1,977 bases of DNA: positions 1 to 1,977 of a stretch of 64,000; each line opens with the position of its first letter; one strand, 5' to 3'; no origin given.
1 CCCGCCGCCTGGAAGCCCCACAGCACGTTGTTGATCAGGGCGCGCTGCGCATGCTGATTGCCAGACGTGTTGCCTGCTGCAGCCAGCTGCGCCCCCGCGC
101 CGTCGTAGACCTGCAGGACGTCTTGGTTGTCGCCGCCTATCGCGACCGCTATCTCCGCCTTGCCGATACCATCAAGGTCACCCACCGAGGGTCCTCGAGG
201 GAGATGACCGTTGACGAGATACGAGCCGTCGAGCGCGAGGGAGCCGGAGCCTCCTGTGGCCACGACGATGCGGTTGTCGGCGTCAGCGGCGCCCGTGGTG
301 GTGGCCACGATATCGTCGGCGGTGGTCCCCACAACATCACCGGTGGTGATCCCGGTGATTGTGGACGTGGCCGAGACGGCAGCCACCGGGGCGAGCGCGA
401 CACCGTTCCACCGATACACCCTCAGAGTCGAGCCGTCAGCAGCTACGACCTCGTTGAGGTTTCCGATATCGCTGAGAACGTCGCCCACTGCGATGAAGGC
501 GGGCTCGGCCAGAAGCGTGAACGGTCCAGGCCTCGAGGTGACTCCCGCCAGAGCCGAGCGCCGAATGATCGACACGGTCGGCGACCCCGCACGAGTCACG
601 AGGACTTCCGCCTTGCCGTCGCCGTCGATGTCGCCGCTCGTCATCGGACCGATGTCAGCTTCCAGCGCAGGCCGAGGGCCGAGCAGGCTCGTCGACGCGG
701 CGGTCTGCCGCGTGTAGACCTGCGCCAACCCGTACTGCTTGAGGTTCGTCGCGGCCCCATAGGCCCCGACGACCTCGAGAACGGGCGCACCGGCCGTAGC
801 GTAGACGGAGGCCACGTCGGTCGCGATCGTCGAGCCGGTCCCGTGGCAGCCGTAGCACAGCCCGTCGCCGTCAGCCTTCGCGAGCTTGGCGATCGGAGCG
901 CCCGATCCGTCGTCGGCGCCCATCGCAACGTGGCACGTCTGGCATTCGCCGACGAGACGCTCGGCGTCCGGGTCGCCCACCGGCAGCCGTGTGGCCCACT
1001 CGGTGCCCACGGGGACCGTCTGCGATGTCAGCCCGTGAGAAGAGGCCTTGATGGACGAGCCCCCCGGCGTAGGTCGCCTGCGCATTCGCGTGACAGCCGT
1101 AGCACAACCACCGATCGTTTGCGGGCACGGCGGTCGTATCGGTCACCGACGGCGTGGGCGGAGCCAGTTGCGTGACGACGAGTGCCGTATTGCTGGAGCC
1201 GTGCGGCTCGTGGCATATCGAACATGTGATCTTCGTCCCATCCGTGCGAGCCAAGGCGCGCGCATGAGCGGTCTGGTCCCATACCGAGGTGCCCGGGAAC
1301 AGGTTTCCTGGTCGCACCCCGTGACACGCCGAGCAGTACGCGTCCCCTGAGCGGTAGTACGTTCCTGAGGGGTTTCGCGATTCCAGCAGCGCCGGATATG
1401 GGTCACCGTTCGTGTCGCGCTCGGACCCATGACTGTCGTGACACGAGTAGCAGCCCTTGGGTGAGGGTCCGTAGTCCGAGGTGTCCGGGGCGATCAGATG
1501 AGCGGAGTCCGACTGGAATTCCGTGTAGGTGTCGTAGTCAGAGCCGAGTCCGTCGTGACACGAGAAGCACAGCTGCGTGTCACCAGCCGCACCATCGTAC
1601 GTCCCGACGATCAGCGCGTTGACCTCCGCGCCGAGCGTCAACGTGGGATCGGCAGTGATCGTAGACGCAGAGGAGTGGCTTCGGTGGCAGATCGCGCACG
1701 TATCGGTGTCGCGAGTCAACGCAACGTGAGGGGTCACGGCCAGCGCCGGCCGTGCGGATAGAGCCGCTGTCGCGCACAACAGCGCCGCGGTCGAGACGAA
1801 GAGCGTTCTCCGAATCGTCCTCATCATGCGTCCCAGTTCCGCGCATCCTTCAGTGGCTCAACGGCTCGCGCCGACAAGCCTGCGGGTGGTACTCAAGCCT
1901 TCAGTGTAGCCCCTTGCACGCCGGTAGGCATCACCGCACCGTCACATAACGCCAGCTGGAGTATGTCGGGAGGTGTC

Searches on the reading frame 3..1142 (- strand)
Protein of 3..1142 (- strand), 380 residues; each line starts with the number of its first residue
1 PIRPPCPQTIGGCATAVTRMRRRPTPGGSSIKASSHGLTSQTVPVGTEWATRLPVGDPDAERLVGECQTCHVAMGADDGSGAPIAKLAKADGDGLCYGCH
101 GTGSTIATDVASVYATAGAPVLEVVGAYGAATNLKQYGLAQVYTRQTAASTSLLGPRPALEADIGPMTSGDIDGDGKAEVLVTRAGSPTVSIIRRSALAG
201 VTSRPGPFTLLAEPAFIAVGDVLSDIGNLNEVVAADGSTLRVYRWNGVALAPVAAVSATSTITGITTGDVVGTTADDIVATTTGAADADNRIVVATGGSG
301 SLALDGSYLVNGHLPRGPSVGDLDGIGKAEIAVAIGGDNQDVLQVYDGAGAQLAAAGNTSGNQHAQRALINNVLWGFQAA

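Call 52: search_protein_families(library=pfam, proteins=[window:3-1142:-], max_evalue=0.001)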
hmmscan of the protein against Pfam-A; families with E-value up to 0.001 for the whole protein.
window:3-1142:- (380 aa): 2 families
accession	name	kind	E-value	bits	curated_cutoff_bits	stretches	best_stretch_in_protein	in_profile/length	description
PF13517.12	FG-GAP_3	-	1.6e-07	32.2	26.9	0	171-222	1-51/61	FG-GAP-like repeat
PF09699.15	Paired_CXXCH_1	-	4.6e-06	26.7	20.6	1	65-102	7-38/41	Doubled CXXCH motif (Paired_CXXCH_1)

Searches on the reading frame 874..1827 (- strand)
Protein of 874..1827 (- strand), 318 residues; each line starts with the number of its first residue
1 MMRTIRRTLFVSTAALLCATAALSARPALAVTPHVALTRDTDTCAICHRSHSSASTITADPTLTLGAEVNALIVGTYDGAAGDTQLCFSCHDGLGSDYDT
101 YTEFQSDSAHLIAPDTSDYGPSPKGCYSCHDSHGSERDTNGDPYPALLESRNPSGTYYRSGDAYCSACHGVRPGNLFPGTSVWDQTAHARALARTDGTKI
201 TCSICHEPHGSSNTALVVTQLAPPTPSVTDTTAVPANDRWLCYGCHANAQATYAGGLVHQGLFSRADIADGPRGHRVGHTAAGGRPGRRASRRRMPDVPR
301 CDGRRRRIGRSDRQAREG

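Call 52: search_protein_families(library=pfam, proteins=[window:874-1827:-], max_evalue=0.001)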
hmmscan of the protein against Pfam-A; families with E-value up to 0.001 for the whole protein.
window:874-1827:- (318 aa): 4 families
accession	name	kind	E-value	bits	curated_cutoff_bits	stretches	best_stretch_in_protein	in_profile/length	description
PF09699.15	Paired_CXXCH_1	-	1.6e-12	47.3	20.6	1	201-250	8-40/41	Doubled CXXCH motif (Paired_CXXCH_1)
PF22113.1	Mtrc-MtrF_II-IV_dom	-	2.5e-09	37.3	30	2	36-133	76-166/176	Outer membrane cytochrome MtrC/MtrF-like, domains II/IV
PF14537.11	Cytochrom_c3_2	-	1.7e-06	28.8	25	0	85-169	27-78/79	Cytochrome c3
PF14522.11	Cytochrome_C7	-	2e-05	24.7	24.8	0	194-252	11-54/67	Cytochrome c7 and related cytochrome c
